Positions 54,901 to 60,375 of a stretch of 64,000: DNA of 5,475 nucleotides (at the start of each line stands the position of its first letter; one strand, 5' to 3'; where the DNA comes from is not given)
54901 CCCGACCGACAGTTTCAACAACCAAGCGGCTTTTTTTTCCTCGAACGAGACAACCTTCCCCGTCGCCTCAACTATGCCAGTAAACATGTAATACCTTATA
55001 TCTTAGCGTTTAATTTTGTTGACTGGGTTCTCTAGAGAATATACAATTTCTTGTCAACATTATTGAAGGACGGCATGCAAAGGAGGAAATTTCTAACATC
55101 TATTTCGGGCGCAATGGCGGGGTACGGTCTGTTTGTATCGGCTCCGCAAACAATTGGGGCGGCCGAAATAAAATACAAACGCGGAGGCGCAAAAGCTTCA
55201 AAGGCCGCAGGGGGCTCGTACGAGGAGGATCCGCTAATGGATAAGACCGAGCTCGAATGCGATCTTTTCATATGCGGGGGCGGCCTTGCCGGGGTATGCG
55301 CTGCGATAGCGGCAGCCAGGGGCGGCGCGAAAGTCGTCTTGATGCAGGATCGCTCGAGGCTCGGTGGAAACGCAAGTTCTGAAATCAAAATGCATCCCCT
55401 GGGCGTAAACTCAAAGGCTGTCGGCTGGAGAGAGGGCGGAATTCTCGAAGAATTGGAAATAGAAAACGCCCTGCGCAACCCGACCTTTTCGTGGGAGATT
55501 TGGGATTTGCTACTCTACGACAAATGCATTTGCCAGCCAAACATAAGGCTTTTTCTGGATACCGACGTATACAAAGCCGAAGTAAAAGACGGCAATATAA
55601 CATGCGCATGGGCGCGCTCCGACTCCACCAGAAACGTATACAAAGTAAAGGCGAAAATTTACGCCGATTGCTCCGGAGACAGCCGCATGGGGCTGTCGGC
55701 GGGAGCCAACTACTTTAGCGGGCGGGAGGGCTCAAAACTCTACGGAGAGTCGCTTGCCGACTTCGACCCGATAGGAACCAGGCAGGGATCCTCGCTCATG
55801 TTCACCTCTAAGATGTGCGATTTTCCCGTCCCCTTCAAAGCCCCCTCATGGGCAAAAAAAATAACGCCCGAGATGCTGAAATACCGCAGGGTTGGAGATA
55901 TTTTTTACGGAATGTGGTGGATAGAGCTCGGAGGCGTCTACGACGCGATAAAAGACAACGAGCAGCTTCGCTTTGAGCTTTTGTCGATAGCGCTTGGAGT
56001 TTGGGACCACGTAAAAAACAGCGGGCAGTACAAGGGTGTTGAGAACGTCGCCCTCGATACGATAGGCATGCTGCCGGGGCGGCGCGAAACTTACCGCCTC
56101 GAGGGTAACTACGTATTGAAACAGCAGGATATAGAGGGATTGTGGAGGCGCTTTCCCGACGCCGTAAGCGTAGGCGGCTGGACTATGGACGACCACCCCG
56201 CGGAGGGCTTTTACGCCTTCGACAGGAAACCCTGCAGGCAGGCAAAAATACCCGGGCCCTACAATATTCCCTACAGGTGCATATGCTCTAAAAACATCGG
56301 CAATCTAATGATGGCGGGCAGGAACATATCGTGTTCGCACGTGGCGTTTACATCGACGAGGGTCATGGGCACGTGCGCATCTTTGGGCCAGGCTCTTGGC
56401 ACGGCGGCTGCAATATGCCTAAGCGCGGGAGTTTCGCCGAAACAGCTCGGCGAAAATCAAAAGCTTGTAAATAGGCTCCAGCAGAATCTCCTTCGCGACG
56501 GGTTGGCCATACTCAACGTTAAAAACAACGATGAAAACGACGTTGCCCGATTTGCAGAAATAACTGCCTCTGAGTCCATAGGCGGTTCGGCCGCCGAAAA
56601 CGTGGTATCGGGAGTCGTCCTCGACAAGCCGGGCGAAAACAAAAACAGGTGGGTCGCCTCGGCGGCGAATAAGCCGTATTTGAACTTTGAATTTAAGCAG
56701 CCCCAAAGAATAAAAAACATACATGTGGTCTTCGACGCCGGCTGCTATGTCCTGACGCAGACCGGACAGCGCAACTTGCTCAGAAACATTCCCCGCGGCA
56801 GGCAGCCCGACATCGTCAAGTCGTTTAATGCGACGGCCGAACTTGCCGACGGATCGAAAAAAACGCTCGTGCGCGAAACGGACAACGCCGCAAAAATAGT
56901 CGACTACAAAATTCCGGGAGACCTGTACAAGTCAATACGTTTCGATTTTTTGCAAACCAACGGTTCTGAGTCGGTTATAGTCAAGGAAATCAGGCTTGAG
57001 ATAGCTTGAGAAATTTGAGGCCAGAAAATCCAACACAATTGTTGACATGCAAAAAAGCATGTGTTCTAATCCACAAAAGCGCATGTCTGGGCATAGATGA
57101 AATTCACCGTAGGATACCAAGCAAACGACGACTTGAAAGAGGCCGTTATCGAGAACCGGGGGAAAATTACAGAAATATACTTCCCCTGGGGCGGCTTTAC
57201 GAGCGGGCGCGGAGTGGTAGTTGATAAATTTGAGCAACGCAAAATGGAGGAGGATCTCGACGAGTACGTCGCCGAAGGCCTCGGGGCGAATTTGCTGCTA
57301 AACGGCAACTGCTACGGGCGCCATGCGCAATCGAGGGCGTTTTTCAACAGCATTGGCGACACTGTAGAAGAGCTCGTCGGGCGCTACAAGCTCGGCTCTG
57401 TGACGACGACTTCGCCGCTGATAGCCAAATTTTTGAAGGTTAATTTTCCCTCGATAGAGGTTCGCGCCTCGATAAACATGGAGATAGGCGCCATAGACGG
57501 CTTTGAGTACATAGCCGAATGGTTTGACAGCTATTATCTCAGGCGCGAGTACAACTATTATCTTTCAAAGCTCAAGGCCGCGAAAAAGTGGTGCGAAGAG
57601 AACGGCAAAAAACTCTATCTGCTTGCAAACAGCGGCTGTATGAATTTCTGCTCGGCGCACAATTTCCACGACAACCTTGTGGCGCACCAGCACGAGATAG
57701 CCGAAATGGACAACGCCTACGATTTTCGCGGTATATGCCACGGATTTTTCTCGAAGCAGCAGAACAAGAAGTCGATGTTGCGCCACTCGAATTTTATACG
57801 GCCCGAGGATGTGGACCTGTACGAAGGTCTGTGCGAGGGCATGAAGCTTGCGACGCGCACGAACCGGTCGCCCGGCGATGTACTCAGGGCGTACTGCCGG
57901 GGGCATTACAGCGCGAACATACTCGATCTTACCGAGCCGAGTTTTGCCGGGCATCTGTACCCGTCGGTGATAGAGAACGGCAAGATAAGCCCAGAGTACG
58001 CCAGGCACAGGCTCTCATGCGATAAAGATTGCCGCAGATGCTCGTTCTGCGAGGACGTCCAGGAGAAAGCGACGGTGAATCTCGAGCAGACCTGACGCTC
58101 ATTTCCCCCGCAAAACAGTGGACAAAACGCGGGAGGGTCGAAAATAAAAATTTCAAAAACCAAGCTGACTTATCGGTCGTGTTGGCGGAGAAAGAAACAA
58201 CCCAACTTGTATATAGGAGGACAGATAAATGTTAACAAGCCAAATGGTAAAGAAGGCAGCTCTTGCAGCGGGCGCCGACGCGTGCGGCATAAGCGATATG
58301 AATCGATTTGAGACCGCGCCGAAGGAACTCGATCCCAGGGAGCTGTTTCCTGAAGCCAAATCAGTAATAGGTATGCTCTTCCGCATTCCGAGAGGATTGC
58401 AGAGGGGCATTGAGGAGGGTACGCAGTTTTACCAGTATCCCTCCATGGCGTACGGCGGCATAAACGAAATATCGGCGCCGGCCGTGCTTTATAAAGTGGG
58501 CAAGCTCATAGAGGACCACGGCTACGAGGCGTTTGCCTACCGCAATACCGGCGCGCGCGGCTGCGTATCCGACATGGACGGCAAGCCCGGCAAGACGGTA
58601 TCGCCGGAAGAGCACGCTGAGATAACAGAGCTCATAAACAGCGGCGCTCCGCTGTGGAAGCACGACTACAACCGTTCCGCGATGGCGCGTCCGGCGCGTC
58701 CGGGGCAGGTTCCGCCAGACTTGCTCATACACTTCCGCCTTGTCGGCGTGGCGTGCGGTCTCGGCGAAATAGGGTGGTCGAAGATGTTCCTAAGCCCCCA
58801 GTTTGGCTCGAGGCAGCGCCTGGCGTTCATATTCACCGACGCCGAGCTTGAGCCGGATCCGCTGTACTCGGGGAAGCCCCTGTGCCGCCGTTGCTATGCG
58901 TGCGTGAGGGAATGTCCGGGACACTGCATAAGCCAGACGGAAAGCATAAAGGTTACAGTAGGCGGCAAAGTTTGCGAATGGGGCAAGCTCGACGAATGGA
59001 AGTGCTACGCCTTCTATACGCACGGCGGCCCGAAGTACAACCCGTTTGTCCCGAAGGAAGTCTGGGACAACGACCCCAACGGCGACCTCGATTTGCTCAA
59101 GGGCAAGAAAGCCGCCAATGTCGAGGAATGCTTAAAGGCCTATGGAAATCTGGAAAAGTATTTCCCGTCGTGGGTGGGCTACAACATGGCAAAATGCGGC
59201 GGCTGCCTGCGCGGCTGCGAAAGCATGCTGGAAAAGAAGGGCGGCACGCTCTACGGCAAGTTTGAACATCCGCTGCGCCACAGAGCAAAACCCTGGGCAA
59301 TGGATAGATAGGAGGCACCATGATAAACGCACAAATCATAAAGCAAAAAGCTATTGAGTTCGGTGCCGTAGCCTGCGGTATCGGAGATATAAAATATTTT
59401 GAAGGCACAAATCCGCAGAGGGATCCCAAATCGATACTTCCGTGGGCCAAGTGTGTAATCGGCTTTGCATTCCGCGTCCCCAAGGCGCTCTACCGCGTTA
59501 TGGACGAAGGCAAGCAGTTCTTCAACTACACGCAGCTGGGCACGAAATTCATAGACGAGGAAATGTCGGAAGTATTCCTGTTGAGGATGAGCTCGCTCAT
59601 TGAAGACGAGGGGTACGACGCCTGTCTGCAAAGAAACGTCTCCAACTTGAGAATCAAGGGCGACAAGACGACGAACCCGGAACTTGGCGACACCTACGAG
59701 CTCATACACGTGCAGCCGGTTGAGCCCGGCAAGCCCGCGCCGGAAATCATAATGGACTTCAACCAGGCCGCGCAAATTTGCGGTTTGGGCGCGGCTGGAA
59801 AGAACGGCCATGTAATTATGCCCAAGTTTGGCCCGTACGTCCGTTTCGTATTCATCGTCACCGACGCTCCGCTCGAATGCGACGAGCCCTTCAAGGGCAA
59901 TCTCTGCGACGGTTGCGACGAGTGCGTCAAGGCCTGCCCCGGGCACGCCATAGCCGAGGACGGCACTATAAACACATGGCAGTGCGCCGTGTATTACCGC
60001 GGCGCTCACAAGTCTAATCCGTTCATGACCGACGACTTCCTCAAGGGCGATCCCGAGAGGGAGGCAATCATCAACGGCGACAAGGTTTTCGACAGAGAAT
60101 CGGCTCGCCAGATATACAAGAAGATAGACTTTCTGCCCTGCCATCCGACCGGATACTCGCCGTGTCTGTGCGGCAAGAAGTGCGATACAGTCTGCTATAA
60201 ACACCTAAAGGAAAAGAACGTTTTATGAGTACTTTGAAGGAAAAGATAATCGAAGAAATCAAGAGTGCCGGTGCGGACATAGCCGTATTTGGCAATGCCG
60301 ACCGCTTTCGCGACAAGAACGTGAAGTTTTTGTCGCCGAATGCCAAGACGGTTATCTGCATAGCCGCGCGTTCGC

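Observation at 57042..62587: Orphan redox locus: U32-like Fe-S protein, three tandem QueG/RdhA-like proteins and an MFS permease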

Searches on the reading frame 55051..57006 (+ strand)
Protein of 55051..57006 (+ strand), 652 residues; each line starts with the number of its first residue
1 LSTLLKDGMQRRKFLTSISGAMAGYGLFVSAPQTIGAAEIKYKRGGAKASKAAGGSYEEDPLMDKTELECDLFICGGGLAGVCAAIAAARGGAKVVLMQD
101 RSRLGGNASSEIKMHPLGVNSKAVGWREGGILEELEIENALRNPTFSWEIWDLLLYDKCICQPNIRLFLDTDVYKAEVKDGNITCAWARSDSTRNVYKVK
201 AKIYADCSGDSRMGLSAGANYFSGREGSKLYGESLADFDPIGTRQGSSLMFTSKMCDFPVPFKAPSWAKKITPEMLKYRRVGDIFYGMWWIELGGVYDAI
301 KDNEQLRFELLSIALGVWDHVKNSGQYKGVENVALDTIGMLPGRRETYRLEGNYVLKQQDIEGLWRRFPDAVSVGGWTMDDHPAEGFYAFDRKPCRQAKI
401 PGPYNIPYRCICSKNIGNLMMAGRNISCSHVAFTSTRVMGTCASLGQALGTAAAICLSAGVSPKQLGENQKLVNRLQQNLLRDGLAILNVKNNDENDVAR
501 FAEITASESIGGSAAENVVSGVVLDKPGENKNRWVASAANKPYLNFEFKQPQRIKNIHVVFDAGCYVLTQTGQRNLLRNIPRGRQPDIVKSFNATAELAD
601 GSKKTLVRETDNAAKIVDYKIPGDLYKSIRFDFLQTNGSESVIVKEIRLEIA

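Call 3: search_protein_families(library=pfam, proteins=[window:55051-57006:+], max_evalue=0.1)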
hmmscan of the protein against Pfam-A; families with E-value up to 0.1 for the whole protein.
window:55051-57006:+ (652 aa): 9 families
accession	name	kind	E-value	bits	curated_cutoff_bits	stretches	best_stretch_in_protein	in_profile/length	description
PF12831.13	FAD_oxidored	-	7.7e-78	263.1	27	1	71-480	1-416/416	FAD dependent oxidoreductase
PF13450.12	NAD_binding_8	-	5.2e-07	30.3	21.9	1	74-111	1-38/68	NAD(P)-binding Rossmann-like domain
PF00890.30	FAD_binding_2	-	6.8e-05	22.7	20.4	1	71-107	1-37/414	FAD binding domain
PF01134.28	GIDA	-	0.00012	21.8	22.1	1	72-100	2-30/391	Glucose inhibited division protein A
PF24135.1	DUF7402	-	0.00026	21.5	27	1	497-558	1-63/133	Domain of unknown function (DUF7402)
PF01266.30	DAO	-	0.0025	17.9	27.9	1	71-110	1-40/353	FAD dependent oxidoreductase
PF07992.20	Pyr_redox_2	-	0.0026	17.6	26.1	1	70-110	143-183/291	Pyridine nucleotide-disulphide oxidoreductase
PF03486.20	HI0933_like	-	0.022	14.6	50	1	71-105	2-36/244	HI0933-like protein Rossmann domain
PF01262.27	AlaDh_PNT_C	-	0.076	12.9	23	0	70-102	29-61/214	Alanine dehydrogenase/PNT, C-terminal domain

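Call 4: search_protein_families(library=ncbifam, proteins=[window:55051-57006:+], max_evalue=0.1)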
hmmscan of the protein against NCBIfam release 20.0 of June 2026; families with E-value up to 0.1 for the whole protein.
window:55051-57006:+ (652 aa): 70 families (the best 25 are shown)
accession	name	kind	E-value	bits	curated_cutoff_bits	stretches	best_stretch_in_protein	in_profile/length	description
TIGR01372.1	soxA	subfamily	3.3e-09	35.1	1164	1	56-111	154-210/996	sarcosine oxidase subunit alpha family protein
NF004789.0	PRK06134.1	subfamily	3.3e-07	29.3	747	1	64-135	7-75/581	FAD-dependent oxidoreductase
TIGR02485.1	CobZ_N-term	equivalog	1.5e-06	27.3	372.55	1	71-109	3-43/437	FAD-dependent tricarballylate dehydrogenase TcuA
NF006130.0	PRK08274.1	equivalog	2.8e-06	26.4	369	1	68-108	4-46/467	FAD-dependent tricarballylate dehydrogenase TcuA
NF005510.0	PRK07121.1-3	subfamily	3e-06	26.3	481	1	66-108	19-61/492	FAD-binding protein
NF005512.0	PRK07121.1-5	subfamily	5.1e-06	25.3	812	1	66-109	18-61/489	FAD-binding protein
TIGR03467.1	HpnE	equivalog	5.5e-06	25.9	283.05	1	73-110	2-39/430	hydroxysqualene dehydroxylase HpnE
NF005511.0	PRK07121.1-4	equivalog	8.9e-06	24.4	466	1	63-108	14-58/553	FAD-binding protein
NF010374.0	PRK13800.1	equivalog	1.8e-05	23.2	1196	1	62-100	6-44/898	fumarate reductase/succinate dehydrogenase flavoprotein subunit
NF009476.0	PRK12839.1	equivalog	8e-05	21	940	1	66-109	5-48/572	FAD-dependent oxidoreductase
NF005691.0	PRK07494.1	equivalog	9.6e-05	21.1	459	1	67-102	6-41/404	UbiH/UbiF family hydroxylase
NF003725.0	PRK05329.2-4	equivalog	0.00015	20.8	345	1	63-103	2-42/429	glycerol-3-phosphate dehydrogenase subunit GlpB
TIGR03997.1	mycofact_OYE_2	equivalog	0.00015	20.3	793.15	1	55-108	365-418/645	mycofactocin system FadH/OYE family oxidoreductase 2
NF003585.0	PRK05249.1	equivalog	0.00021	20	465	1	66-109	3-46/464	Si-specific NAD(P)(+) transhydrogenase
NF005508.0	PRK07121.1-1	equivalog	0.00035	19.3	537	1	69-109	20-60/497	FAD-binding protein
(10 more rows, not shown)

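Call 74: search_solved_structures(query=window:55051-57006:+, max_evalue=0.01)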
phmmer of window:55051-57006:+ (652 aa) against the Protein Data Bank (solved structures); distinct sequences matched with E-value up to 0.01: 13.
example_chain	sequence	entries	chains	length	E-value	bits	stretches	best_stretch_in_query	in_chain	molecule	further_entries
7e7h_A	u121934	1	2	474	8e-06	27.3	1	64-134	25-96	Amino_oxidase domain-containing protein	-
7u6l_A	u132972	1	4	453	1.4e-05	26.5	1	70-134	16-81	Amine oxidase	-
1vrq_A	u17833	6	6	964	0.002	19.4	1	59-109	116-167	Sarcosine oxidase alpha subunit | Subunit alpha of sarcosine oxidase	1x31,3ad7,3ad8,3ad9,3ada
2gag_A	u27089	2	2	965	0.0023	19.3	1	62-121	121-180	heterotetrameric sarcosine oxidase alpha-subunit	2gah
5eqf_A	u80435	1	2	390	0.0024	19.2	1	69-113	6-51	UDP-galactopyranose mutase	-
4xgk_A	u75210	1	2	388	0.0026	19.1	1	70-113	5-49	UDP-galactopyranose mutase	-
5br7_A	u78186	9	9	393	0.0027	19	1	70-113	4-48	UDP-galactopyranose mutase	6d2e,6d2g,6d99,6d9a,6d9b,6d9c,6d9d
3r9u_A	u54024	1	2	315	0.005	18.1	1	70-116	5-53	Thioredoxin reductase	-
4at0_A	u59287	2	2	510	0.0055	18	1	66-107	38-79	3-KETOSTEROID-DELTA4-5ALPHA-DEHYDROGENASE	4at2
2vvl_G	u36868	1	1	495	0.0062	17.8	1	70-147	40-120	MONOAMINE OXIDASE N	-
2vvm_A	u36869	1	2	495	0.0063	17.8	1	70-147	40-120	MONOAMINE OXIDASE N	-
2vvl_A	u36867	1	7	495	0.0063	17.8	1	70-147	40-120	MONOAMINE OXIDASE N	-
3zdn_A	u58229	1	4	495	0.0066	17.7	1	70-147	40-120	MONOAMINE OXIDASE N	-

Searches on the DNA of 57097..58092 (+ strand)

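Call 57: search_rna_families(sources=[L006, L010, L012, L014, L025, L030, L061], threshold=gathering)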
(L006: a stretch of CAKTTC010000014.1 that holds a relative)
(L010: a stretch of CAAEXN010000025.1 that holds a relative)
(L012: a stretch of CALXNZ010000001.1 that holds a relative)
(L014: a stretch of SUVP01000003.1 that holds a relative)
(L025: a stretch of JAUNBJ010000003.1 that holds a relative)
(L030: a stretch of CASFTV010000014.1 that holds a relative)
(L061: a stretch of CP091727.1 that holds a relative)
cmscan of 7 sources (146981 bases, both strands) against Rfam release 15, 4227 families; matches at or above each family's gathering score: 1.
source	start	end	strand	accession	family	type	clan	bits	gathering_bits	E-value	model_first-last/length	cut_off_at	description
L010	9003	9076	+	RF00005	tRNA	Gene; tRNA;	CL00001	67.9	29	2.8e-12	1-71/71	no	tRNA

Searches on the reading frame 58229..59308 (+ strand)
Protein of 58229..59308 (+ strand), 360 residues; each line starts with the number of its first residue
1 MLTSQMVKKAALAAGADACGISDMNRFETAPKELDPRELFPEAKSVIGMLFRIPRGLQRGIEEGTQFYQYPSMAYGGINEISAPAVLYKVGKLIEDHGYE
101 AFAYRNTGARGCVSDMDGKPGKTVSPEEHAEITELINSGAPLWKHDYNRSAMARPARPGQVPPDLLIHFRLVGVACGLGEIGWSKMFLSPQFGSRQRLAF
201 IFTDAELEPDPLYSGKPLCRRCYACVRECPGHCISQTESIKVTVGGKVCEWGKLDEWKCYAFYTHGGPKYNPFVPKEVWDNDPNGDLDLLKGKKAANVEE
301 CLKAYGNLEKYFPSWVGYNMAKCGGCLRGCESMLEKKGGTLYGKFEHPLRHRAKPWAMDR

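Call 3: search_protein_families(library=pfam, proteins=[window:58229-59308:+], max_evalue=0.1)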
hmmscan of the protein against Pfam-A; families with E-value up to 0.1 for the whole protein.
window:58229-59308:+ (360 aa): 3 families
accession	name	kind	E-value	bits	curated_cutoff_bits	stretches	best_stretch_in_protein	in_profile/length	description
PF13187.11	Fer4_9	-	0.024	15.1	27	1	219-234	2-17/52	4Fe-4S dicluster domain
PF12838.12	Fer4_7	-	0.059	14.3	27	0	219-260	2-39/52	4Fe-4S dicluster domain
PF13183.11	Fer4_8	-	0.092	13.7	27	0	217-230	52-65/68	4Fe-4S dicluster domain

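Call 4: search_protein_families(library=ncbifam, proteins=[window:58229-59308:+], max_evalue=0.1)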
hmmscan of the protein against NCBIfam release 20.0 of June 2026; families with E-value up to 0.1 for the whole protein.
window:58229-59308:+ (360 aa): 4 families
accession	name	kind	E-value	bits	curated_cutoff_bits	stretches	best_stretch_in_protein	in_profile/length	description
TIGR02486.1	RDH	subfamily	7.3e-12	45.8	160.35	1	172-264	156-261/314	reductive dehalogenase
TIGR00276.1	TIGR00276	equivalog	1.1e-07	31.2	200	1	172-238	136-200/337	tRNA epoxyqueuosine(34) reductase QueG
TIGR04270.1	Rama_corrin_act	subfamily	0.063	11.6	500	1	219-250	480-511/534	methylamine methyltransferase corrinoid protein reductive activase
NF045790.1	OxalOxreddelta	equivalog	0.074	12.2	230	0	216-242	259-285/316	oxalate oxidoreductase subunit delta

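Call 69: find_homologous_proteins(query=window:58229-59308:+)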
Query window:58229-59308:+ (360 aa): 2592 proteins with E <= 0.001 among 5531 candidates; the best 120 are listed.
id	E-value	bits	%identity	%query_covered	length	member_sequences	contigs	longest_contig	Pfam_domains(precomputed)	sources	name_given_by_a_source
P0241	2.4e-227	772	89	100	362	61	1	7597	-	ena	-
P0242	1.9e-203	693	80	100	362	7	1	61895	-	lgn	-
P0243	4.3e-188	643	74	100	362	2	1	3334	-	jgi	-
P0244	3.3e-184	630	75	100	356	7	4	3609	-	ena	-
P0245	1.3e-183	628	74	100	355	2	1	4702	-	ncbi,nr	ncbi:MAG: hypothetical protein GX902_04520 [Lentisphaerae bacterium]|nr:hypothetical protein [Lentis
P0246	9.6e-183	625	73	100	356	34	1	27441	-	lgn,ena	-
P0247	1.4e-182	625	73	100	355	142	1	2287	-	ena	-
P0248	3.3e-182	624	74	100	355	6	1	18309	-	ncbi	-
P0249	1.9e-181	621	74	100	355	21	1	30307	-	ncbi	ncbi:MAG: hypothetical protein ACI4WT_12545 [Oligosphaeraceae bacterium]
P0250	1.8e-180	618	73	100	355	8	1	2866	-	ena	-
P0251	5.3e-180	616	72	100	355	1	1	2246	-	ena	-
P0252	2.7e-179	614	73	100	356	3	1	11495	-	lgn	-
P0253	3.6e-179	613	72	100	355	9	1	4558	-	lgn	-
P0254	9.1e-179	612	73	100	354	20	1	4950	-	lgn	-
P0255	1.3e-178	612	73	100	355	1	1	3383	-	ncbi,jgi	-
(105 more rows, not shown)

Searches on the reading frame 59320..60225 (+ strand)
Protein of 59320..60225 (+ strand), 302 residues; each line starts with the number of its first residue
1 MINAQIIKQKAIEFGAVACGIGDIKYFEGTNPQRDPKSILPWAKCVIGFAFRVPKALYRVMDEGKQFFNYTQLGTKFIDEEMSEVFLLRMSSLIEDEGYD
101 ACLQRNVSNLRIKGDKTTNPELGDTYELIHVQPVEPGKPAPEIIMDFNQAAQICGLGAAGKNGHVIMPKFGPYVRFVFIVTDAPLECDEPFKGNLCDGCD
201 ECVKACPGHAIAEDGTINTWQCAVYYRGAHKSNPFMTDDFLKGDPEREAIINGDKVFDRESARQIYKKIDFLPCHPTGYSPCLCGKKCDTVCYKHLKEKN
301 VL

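Call 3: search_protein_families(library=pfam, proteins=[window:59320-60225:+], max_evalue=0.1)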
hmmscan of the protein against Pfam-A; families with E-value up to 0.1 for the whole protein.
window:59320-60225:+ (302 aa): 6 families
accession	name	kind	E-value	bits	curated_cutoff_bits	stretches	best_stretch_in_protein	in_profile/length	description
PF00037.32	Fer4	-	0.00026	21.1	21.1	1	195-211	7-23/24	4Fe-4S binding domain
PF12837.12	Fer4_6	-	0.001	19.4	25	1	194-211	7-24/24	4Fe-4S binding domain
PF12800.12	Fer4_4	-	0.0035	18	24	1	195-207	3-15/17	4Fe-4S binding domain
PF13237.11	Fer4_10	-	0.0054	17.1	25.5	1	194-221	7-41/53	4Fe-4S dicluster domain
PF13187.11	Fer4_9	-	0.0081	16.6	27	1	194-211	35-52/52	4Fe-4S dicluster domain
PF13484.11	Fer4_16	-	0.01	17.1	30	1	196-227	2-34/66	4Fe-4S double cluster binding domain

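Call 4: search_protein_families(library=ncbifam, proteins=[window:59320-60225:+], max_evalue=0.1)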
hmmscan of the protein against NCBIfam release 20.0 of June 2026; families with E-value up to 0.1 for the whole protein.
window:59320-60225:+ (302 aa): 6 families
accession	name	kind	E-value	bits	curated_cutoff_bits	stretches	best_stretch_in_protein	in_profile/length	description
TIGR00276.1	TIGR00276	equivalog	2.7e-15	56.2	200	1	149-226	135-211/337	tRNA epoxyqueuosine(34) reductase QueG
TIGR02486.1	RDH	subfamily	1.8e-11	44.5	160.35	1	150-224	156-234/314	reductive dehalogenase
TIGR02912.1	sulfite_red_C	equivalog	0.0007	18.7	324.1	1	194-242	201-247/314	sulfite reductase subunit C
TIGR04041.1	activase_YjjW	hypoth_equivalog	0.0011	18.4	250.2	1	185-221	32-68/276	YjjW family glycine radical enzyme activase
TIGR01944.1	rnfB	subfamily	0.013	15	68.7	1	194-214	143-163/190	RnfABCDGE type electron transport complex subunit B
TIGR02700.1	flavo_MJ0208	hypoth_equivalog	0.092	12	251.35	0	195-214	149-168/234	dihydromethanopterin reductase (acceptor)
